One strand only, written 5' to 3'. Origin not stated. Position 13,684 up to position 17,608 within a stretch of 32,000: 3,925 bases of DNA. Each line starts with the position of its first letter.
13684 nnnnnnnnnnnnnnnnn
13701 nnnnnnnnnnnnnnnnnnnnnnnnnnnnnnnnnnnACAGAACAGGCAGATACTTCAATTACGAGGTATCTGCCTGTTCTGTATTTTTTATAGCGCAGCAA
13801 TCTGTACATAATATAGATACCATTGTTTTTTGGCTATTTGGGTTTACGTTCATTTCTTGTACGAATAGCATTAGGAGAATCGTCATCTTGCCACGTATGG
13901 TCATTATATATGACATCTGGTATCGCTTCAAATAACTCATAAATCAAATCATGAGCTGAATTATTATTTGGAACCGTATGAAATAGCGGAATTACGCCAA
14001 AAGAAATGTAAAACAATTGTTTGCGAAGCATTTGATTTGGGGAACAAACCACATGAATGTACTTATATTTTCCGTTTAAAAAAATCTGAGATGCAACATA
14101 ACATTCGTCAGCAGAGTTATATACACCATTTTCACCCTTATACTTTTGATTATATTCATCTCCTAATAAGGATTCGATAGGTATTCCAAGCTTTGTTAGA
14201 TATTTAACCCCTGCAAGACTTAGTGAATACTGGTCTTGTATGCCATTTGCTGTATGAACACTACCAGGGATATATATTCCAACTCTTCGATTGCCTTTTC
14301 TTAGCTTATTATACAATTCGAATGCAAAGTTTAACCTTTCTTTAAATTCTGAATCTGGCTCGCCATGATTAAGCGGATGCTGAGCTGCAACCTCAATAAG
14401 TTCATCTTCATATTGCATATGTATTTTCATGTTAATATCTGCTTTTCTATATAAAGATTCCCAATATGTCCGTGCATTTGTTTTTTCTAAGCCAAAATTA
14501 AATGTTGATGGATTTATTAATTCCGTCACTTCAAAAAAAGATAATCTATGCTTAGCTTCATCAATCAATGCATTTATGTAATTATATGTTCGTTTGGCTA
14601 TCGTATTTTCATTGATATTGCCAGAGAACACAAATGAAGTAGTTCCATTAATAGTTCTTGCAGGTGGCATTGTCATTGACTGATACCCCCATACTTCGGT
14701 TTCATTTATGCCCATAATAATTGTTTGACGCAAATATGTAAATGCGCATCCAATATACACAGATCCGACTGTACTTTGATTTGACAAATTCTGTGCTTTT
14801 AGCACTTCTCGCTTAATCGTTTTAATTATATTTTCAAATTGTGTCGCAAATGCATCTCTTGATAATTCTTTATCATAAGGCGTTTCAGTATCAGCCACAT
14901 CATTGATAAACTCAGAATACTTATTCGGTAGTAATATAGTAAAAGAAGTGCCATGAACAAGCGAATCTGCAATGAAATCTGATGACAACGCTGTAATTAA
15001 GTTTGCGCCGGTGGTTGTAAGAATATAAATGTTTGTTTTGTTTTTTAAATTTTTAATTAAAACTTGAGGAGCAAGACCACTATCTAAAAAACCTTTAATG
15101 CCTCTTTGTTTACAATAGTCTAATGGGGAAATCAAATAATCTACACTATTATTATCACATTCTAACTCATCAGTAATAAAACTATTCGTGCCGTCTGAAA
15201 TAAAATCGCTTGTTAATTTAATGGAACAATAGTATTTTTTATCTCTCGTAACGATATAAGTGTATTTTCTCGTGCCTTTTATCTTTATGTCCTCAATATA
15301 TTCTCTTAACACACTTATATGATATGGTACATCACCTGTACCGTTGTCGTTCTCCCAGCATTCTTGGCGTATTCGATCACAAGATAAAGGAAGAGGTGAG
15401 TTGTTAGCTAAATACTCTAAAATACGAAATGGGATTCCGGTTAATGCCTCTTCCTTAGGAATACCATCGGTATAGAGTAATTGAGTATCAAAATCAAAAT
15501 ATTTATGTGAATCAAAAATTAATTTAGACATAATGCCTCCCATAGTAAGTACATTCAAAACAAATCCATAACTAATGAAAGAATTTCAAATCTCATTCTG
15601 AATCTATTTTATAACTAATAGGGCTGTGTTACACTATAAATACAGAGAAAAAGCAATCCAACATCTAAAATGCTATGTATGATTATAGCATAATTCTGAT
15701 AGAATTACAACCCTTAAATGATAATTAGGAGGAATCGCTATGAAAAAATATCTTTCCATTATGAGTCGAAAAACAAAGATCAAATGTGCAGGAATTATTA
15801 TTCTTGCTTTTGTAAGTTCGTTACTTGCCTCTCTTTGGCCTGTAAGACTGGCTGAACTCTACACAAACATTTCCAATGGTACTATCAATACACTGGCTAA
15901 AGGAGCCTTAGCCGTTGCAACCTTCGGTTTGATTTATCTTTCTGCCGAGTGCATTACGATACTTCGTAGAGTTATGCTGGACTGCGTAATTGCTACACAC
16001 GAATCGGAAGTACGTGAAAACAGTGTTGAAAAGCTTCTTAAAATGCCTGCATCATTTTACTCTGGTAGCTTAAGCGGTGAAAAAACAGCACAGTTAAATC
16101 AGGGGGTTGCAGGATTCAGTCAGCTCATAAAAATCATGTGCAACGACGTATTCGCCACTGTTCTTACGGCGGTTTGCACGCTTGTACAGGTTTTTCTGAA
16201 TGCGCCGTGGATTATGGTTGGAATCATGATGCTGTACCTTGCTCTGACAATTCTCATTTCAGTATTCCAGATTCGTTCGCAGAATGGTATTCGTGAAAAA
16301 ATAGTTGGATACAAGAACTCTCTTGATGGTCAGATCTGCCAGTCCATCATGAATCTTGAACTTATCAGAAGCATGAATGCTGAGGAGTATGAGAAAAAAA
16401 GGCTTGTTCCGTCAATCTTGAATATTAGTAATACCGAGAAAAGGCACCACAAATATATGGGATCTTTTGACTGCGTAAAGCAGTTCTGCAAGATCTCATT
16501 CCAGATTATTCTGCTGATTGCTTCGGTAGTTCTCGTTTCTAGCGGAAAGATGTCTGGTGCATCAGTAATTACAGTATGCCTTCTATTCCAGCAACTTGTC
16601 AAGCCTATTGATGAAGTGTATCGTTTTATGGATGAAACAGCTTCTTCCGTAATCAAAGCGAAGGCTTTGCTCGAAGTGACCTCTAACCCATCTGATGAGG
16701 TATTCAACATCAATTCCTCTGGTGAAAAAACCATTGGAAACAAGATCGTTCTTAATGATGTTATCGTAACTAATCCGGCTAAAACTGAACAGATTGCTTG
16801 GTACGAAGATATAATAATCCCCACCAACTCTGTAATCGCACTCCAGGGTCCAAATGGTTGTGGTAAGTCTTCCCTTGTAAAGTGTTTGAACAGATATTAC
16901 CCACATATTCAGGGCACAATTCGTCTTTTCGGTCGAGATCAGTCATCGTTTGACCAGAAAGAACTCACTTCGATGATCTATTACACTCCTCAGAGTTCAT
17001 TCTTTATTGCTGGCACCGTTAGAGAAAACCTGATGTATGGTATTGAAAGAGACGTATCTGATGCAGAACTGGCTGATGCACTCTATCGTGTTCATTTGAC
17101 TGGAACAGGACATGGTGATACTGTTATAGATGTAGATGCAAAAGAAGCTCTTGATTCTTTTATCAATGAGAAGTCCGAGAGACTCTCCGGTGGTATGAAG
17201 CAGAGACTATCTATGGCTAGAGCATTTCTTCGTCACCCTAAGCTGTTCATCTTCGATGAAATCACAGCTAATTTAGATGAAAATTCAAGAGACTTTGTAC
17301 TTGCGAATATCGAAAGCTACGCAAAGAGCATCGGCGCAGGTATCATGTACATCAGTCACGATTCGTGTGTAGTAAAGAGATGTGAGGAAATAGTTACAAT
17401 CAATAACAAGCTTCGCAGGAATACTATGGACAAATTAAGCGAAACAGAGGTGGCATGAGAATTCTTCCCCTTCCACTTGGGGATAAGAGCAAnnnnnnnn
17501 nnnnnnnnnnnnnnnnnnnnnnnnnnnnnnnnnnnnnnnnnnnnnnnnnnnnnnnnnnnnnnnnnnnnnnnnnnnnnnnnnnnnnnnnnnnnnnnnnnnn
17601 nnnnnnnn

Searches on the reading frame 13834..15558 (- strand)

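Call 42: search_protein_families(library=pfam, proteins=[window:13834-15558:-], max_evalue=0.001)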
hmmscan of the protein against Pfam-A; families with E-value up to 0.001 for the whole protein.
window:13834-15558:- (574 aa): 1 family
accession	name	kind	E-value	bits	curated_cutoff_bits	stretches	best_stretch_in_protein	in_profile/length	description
PF00486.34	Trans_reg_C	-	1.5e-05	25.4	26.2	1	38-98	5-72/77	Transcriptional regulatory protein, C terminal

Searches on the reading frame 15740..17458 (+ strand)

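Call 42: search_protein_families(library=pfam, proteins=[window:15740-17458:+], max_evalue=0.001)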
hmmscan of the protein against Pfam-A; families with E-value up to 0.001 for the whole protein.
window:15740-17458:+ (572 aa): 4 families
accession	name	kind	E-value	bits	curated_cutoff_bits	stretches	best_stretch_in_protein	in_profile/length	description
PF00005.33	ABC_tran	-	4.6e-24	86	25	1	360-510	8-137/137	ABC transporter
PF00664.28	ABC_membrane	-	9.5e-20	71.8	28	1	19-289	4-273/274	ABC transporter transmembrane region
PF02463.25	SMC_N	-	6.9e-10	39.2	40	1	362-556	23-213/220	RecF/RecN/SMC N terminal domain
PF13191.12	AAA_16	-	8.9e-05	23.5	32.6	1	364-521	25-152/167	AAA ATPase domain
